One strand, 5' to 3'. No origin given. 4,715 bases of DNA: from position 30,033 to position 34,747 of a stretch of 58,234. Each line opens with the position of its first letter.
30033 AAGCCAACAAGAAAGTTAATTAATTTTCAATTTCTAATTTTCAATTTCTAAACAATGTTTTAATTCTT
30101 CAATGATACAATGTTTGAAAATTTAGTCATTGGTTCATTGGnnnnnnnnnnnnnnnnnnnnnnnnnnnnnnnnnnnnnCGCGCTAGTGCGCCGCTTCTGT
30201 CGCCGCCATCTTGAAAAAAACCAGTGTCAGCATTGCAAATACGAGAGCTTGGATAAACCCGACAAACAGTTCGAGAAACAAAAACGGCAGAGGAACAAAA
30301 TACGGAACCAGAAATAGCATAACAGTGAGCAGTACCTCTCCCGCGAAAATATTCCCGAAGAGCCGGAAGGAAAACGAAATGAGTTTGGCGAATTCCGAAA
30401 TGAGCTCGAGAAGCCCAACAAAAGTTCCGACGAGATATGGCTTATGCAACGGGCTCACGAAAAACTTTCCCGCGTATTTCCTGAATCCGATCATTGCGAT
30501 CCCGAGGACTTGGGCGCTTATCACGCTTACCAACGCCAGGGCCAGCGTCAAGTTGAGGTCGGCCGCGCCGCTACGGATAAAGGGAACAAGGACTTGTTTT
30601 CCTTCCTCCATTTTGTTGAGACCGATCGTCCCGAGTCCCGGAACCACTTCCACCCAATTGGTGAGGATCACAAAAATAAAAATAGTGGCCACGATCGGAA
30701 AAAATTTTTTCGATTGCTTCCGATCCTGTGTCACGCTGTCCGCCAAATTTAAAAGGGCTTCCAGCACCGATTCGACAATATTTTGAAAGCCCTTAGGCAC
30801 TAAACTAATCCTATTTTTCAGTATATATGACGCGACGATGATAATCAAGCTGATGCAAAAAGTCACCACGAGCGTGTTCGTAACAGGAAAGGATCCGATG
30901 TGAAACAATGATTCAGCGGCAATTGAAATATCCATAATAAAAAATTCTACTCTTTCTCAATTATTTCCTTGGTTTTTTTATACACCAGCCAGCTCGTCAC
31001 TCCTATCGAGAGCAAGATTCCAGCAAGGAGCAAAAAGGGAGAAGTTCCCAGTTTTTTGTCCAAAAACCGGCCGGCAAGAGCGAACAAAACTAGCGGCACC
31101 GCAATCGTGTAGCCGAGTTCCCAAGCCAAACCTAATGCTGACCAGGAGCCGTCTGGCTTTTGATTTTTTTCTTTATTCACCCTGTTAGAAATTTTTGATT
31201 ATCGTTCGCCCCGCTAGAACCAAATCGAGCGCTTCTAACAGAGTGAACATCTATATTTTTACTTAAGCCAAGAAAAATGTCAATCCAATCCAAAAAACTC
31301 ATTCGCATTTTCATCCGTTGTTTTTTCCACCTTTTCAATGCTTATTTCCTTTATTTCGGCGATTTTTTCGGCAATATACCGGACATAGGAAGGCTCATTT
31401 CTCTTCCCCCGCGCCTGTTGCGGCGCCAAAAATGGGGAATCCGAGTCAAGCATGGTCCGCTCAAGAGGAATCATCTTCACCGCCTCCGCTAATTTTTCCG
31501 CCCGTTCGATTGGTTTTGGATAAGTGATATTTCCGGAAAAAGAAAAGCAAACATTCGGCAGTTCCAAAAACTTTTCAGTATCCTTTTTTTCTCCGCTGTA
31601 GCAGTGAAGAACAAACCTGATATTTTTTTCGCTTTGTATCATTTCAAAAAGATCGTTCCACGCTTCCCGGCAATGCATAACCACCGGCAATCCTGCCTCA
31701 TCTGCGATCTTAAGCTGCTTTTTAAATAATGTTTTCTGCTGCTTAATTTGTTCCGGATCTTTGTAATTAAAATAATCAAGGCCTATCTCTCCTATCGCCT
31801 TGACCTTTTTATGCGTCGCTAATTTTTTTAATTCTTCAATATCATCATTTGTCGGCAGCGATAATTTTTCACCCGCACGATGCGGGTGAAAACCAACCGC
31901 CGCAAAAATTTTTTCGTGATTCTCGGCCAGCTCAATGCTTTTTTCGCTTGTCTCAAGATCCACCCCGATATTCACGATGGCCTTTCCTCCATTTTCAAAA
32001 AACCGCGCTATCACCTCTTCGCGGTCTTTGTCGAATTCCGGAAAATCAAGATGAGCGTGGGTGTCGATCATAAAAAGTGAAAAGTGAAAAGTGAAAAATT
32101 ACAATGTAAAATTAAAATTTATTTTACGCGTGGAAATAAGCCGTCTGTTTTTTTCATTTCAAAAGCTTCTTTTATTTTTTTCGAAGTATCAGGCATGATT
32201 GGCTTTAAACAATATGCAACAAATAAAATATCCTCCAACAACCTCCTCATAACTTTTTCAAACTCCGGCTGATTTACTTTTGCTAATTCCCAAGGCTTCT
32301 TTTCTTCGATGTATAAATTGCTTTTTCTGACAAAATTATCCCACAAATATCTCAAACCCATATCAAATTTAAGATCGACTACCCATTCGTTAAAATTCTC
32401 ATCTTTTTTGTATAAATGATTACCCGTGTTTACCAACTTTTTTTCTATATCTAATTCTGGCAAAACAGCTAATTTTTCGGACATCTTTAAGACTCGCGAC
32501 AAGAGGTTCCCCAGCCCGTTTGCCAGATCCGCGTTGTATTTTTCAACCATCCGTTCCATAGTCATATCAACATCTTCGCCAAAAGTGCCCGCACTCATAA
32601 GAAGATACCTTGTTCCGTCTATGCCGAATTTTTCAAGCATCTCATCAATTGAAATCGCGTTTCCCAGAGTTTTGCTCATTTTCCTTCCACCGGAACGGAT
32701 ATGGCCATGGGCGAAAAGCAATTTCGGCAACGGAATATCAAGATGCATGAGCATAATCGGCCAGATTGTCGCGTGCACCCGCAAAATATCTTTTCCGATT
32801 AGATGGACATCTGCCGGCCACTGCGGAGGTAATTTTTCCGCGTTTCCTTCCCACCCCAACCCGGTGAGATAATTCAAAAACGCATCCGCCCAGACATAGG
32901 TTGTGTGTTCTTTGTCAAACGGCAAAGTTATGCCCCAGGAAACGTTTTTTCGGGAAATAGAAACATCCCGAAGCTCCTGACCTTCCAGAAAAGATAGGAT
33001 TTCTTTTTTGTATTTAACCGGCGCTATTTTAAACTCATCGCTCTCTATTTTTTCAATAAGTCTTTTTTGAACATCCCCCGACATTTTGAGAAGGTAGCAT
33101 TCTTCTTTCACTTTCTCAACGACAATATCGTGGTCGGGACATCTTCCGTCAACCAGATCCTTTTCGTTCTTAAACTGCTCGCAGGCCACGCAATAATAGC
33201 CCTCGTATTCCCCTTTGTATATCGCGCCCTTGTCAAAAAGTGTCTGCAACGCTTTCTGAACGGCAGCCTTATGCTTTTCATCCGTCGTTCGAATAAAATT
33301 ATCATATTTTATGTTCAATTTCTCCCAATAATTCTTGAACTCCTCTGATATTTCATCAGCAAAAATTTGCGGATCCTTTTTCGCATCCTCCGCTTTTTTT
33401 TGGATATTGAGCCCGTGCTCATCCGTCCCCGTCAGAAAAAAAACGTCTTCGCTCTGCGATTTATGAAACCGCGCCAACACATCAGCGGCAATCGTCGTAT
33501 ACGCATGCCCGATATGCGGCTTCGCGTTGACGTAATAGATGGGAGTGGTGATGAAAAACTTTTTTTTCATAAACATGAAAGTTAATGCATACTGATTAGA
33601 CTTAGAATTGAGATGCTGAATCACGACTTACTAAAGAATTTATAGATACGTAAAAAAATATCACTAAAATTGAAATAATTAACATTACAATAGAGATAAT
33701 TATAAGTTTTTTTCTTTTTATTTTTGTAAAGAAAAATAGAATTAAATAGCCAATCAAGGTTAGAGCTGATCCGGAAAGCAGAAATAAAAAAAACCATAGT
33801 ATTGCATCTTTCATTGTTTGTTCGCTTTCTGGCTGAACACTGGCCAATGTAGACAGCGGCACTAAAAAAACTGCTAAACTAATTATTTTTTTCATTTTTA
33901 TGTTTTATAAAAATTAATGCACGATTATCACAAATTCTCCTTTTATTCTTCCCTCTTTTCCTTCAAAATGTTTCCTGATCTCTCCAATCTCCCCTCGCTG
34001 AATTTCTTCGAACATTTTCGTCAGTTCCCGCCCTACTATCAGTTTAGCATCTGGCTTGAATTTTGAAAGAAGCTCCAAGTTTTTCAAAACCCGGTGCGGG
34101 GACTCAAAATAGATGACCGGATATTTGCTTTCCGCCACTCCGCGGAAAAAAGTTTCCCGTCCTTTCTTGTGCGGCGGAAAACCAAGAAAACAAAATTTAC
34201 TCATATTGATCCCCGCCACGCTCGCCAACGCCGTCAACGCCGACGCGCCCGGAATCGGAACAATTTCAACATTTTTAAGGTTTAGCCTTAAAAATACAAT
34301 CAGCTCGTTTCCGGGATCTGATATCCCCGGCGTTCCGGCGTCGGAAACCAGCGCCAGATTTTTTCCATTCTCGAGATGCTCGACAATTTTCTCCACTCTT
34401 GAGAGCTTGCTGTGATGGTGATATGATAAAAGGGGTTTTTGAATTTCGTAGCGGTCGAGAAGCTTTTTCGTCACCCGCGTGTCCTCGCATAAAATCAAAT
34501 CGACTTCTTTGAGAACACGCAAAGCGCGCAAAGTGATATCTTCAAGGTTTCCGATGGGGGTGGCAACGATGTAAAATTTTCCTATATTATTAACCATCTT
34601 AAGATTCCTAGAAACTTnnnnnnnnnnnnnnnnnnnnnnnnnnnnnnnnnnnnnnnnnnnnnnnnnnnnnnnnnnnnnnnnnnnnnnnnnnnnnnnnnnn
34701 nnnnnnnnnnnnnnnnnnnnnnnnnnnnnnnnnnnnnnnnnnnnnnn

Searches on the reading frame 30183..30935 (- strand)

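Call 79: search_protein_families(library=pfam, proteins=[window:30183-30935:-], max_evalue=0.00001)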
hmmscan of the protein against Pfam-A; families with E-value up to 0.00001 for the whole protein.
window:30183-30935:- (250 aa): 1 family
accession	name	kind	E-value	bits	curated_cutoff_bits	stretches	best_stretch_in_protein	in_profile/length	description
PF00119.25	ATP-synt_A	-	5.5e-43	147.8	33.9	1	23-241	2-216/217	ATP synthase A chain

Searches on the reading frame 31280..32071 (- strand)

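Call 79: search_protein_families(library=pfam, proteins=[window:31280-32071:-], max_evalue=0.00001)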
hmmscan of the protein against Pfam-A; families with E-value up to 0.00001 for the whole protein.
window:31280-32071:- (263 aa): 1 family
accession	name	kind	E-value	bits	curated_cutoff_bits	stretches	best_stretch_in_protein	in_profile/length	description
PF01026.27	TatD_DNase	-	1.9e-83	280.2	27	1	2-261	1-253/253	TatD related DNase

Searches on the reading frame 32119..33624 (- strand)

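Call 79: search_protein_families(library=pfam, proteins=[window:32119-33624:-], max_evalue=0.00001)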
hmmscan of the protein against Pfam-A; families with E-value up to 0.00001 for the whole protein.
window:32119-33624:- (501 aa): 3 families
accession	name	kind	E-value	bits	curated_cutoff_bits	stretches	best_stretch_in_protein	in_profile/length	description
PF09334.17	tRNA-synt_1g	-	3.9e-93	312.8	20.1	2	24-164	2-141/391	tRNA synthetases class I (M)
PF00133.28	tRNA-synt_1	-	3e-33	115.6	22.7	2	20-236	22-245/414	tRNA synthetases class I (I, L, M and V)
PF01406.26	tRNA-synt_1e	-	4.9e-16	59.4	27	2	32-142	19-129/301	tRNA synthetases class I (C) catalytic domain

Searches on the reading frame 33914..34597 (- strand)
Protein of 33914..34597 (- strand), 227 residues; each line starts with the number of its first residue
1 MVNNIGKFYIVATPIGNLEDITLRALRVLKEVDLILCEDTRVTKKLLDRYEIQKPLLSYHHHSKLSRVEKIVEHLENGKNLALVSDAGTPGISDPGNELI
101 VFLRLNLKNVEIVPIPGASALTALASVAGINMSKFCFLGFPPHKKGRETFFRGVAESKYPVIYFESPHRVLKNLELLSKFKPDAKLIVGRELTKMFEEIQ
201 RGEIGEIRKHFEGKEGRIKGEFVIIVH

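Call 79: search_protein_families(library=pfam, proteins=[window:33914-34597:-], max_evalue=0.00001)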
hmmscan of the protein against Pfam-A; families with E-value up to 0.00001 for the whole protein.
window:33914-34597:- (227 aa): 1 family
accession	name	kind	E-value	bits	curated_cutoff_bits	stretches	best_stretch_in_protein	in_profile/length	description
PF00590.25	TP_methylase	-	3.7e-33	115.7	27.8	1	7-207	1-211/212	Tetrapyrrole (Corrin/Porphyrin) Methylases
